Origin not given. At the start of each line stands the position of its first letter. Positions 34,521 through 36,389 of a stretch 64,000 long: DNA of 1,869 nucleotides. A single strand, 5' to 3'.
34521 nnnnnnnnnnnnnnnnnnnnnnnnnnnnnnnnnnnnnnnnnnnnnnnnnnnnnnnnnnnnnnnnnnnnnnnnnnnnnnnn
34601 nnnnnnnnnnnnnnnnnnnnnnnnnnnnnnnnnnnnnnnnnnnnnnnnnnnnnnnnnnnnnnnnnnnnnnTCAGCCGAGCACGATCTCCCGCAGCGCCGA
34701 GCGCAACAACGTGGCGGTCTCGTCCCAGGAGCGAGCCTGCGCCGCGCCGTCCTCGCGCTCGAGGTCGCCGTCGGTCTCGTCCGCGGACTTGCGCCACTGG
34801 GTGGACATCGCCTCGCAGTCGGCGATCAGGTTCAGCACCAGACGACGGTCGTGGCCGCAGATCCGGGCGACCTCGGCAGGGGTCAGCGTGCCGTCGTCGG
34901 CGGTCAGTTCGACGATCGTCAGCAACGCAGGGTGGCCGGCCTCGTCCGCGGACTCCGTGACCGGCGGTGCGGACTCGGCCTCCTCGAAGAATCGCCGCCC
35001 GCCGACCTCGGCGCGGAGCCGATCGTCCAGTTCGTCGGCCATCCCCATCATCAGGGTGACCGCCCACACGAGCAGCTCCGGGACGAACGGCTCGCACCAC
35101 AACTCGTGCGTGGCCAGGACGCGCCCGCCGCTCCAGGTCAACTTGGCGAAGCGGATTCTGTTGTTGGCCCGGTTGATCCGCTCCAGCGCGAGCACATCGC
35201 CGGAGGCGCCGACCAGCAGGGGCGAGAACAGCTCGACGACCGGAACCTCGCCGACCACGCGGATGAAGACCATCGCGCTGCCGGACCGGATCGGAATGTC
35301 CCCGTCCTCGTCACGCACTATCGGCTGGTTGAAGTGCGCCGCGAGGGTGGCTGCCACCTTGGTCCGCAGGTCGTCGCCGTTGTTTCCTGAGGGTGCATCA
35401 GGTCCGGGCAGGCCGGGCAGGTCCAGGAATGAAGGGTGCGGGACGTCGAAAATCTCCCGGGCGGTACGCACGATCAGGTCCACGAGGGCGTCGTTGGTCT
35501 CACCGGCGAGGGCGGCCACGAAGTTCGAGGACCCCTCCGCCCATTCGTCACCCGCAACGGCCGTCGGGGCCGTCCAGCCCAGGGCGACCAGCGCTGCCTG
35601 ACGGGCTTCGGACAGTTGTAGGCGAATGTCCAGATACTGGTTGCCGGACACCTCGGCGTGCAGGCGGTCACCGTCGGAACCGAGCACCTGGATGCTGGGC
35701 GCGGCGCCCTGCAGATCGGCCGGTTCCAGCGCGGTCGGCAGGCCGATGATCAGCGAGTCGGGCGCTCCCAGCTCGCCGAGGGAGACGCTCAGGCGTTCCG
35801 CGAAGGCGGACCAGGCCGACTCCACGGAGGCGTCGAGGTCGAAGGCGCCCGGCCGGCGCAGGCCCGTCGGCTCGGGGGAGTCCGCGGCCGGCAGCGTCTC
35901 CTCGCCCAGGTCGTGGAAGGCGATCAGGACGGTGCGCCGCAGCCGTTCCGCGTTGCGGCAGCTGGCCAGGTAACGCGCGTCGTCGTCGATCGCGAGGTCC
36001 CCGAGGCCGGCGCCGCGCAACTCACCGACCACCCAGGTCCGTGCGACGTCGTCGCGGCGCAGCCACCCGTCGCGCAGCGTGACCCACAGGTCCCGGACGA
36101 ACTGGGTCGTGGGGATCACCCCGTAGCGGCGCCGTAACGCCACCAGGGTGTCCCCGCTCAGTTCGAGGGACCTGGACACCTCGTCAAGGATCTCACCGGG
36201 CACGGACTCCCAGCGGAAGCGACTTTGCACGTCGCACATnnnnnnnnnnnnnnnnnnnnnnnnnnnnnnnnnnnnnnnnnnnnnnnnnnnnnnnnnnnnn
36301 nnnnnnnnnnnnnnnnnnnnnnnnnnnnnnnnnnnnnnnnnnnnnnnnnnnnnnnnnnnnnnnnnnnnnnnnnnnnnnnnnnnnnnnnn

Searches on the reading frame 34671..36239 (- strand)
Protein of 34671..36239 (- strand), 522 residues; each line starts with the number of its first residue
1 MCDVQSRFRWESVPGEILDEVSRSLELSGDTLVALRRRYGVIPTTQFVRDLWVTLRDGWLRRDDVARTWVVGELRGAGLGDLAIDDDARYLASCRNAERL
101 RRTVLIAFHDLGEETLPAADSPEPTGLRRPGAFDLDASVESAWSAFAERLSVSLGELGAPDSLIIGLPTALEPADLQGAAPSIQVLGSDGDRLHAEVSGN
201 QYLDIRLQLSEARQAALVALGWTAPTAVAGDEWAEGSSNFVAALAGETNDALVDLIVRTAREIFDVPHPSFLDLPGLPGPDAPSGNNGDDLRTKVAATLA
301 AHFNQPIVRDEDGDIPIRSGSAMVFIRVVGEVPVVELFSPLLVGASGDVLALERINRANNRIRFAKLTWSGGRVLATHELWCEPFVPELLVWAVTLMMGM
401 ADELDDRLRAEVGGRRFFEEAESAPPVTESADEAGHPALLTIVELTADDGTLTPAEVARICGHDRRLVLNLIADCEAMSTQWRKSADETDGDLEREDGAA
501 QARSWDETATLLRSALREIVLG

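Call 53: search_protein_families(library=pfam, proteins=[window:34671-36239:-], max_evalue=0.0001)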
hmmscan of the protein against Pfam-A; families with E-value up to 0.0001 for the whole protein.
window:34671-36239:- (522 aa): 3 families
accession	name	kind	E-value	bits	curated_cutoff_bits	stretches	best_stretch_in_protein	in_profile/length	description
PF22551.1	TY-Chap1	-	4.4e-39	133.6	27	1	289-420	1-132/132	T3SS (YopN, CesT) and YbjN peptide-binding chaperone 1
PF22552.1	TY-Chap3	-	7.9e-24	85.1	27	1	142-272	2-117/117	T3SS (YopN, CesT) and YbjN peptide-binding chaperone 3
PF22554.1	Chap-C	-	4e-20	72.7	27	1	436-517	4-89/91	TY-Chap C-terminal domain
